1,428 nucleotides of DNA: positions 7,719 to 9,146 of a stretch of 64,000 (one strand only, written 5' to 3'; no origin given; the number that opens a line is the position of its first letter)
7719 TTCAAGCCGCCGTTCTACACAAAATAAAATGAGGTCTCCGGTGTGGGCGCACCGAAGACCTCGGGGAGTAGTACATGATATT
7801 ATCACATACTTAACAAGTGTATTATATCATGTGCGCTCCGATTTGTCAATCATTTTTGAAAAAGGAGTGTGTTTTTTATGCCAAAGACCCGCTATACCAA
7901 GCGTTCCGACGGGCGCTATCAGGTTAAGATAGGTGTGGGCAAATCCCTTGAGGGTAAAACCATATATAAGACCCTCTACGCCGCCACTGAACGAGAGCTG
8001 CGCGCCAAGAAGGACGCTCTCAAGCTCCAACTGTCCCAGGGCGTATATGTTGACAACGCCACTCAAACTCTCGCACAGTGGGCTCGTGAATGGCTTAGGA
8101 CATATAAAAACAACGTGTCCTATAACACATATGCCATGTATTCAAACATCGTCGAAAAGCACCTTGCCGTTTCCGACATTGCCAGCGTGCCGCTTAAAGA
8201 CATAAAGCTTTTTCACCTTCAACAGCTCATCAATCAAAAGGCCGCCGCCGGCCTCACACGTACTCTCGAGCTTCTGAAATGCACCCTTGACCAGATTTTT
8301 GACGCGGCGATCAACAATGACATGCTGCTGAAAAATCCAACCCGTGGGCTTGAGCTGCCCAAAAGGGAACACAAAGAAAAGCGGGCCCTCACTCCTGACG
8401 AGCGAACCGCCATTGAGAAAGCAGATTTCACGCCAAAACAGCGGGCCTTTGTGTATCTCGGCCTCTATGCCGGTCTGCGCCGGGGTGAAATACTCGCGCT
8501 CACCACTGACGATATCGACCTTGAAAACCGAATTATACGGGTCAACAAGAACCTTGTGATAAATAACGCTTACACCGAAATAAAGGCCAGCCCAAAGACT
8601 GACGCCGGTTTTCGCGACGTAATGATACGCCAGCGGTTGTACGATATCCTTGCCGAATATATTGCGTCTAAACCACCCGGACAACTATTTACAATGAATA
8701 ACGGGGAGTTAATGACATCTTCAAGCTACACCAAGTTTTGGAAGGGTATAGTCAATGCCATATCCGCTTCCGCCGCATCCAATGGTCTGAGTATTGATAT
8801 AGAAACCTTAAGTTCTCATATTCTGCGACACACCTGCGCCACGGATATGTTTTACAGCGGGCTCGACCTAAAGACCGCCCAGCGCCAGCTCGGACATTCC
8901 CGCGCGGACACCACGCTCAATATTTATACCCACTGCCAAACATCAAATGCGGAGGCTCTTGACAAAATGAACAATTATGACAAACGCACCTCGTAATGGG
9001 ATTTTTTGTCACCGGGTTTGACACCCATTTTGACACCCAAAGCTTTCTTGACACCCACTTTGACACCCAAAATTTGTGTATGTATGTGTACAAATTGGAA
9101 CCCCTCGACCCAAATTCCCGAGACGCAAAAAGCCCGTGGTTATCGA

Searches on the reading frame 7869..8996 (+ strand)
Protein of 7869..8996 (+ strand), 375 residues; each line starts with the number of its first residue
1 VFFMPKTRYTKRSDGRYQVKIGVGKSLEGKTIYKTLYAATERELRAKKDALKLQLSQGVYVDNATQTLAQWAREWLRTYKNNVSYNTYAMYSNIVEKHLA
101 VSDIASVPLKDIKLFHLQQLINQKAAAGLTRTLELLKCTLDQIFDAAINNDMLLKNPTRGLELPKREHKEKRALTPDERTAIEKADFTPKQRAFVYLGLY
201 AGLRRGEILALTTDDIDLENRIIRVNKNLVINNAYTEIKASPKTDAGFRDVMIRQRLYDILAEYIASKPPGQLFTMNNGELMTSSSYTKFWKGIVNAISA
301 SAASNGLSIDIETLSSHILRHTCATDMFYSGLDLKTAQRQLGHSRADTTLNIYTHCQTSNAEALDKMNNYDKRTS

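Call 7: search_protein_families(library=pfam, proteins=[window:7869-8996:+])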
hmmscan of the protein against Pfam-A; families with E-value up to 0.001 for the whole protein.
window:7869-8996:+ (375 aa): 3 families
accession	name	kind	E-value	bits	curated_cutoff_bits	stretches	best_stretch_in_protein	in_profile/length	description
PF00589.27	Phage_integrase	-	9.8e-24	84.5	27.1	1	189-357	22-169/172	Phage integrase family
PF14659.12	Phage_int_SAM_3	-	9.2e-09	35.8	22.6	1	67-123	1-56/58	Phage integrase, N-terminal SAM-like domain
PF22022.2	Phage_int_M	-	3.3e-06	27.7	27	1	69-161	2-93/96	Phage integrase central domain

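Call 55: find_related_loci(query=window:7869-8996:+, collection=genome_contigs, flank=3000)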
Query window:7869-8996:+ (375 aa) in genome_contigs; peptide patterns used: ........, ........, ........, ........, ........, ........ (x = any residue, [..] = any of these).
42 stretches matched a pattern, but none encodes a relative of the query by tblastn (E <= 1e-3).
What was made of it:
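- On Invertible promoter (inverton) phase-variation switch: The island integrase at 7869-8996 has no close relative in the sister genomes that carry the family (call 55).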

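Call 74: search_protein_families(library=ncbifam, proteins=[window:7869-8996:+], max_evalue=0.01)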
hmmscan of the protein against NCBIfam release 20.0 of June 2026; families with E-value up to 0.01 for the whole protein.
window:7869-8996:+ (375 aa): 10 families
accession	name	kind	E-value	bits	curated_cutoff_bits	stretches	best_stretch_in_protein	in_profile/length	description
NF040815.2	recomb_XerA_Arch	equivalog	1.5e-27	96.9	220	1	81-361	10-259/263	site-specific tyrosine recombinase/integron integrase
TIGR02225.1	recomb_XerD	equivalog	1.1e-20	74.2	329.6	1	80-360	10-278/290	site-specific tyrosine recombinase XerD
TIGR02224.1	recomb_XerC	equivalog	1.6e-20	73.7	335.15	2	249-360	172-281/295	tyrosine recombinase XerC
NF001399.0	PRK00283.1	subfamily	8e-19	68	279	1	79-360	18-287/300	tyrosine recombinase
NF002331.0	PRK01287.1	subfamily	5.8e-16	58.4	371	1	130-358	97-314/365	site-specific tyrosine recombinase XerC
TIGR02249.1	integrase_gron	subfamily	1.9e-14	53.7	265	2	313-362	258-306/315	integron integrase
NF003462.0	PRK05084.1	equivalog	3e-11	42.7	267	1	193-368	199-357/360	tyrosine recombinase XerS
NF007370.0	PRK09870.1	subfamily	1.4e-07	31.3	221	1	170-354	9-177/200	tyrosine-type DNA invertase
NF011946.0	PRK15417.1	equivalog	2.9e-07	30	435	1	315-358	275-317/337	integron integrase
NF007371.0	PRK09871.1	subfamily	0.0021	17.6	222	0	191-360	28-178/198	tyrosine-type DNA invertase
